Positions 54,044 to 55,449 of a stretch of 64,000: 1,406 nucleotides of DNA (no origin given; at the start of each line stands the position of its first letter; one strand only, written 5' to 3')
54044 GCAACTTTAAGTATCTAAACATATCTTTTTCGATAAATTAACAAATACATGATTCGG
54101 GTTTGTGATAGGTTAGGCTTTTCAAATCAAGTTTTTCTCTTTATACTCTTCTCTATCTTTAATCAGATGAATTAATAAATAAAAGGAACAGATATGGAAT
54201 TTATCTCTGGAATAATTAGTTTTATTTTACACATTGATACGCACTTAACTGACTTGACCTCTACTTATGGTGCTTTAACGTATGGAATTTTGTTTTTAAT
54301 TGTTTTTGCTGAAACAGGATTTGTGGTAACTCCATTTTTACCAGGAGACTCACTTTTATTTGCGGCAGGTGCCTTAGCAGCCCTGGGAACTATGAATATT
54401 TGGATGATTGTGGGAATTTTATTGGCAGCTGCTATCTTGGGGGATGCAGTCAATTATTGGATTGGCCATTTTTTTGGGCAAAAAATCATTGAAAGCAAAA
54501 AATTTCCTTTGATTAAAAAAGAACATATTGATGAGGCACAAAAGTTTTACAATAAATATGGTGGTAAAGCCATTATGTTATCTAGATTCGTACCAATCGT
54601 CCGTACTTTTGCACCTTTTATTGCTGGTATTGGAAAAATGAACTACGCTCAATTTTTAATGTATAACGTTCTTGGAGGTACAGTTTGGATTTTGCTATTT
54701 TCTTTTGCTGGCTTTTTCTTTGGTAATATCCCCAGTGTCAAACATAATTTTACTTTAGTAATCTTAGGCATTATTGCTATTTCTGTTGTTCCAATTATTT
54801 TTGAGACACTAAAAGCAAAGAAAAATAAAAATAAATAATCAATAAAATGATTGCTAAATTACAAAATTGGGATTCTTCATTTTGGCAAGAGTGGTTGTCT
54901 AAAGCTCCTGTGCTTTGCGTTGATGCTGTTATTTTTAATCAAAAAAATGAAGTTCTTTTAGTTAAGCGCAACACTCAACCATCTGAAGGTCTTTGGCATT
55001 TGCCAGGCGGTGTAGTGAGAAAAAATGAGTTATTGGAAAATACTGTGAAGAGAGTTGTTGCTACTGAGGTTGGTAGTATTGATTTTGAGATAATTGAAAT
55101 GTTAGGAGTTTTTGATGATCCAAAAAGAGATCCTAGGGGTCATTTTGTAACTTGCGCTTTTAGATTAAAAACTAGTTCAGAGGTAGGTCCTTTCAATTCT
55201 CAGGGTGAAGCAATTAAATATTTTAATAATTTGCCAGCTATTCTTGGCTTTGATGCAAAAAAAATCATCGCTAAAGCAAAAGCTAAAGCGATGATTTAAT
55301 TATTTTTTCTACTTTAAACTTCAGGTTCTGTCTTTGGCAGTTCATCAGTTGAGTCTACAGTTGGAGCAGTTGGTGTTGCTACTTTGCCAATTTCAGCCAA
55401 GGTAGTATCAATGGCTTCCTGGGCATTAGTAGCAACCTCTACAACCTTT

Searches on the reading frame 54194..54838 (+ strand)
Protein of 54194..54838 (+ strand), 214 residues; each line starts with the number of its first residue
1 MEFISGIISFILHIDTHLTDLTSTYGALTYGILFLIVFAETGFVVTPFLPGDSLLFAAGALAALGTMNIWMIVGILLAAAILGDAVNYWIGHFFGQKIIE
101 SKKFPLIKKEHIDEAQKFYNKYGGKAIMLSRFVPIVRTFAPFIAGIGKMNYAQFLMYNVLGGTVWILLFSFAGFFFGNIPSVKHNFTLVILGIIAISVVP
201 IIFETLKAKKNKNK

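Call 3: search_protein_families(library=pfam, proteins=[window:54194-54838:+], max_evalue=0.01)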
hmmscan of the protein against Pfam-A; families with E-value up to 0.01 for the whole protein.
window:54194-54838:+ (214 aa): 1 family
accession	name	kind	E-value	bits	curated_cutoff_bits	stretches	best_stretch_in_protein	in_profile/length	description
PF09335.16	VTT_dom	-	5.2e-24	85.5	33.9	1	49-173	1-121/123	VTT domain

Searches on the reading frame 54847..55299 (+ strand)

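Call 3: search_protein_families(library=pfam, proteins=[window:54847-55299:+], max_evalue=0.01)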
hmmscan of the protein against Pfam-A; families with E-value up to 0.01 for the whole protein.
window:54847-55299:+ (150 aa): 2 families
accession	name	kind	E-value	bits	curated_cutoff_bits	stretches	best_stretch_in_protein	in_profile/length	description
PF00293.34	NUDIX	-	3.4e-16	59.9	21.1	1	24-121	5-106/134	NUDIX domain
PF14815.12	NUDIX_4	-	0.0034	17.6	35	1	27-76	3-50/113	NUDIX domain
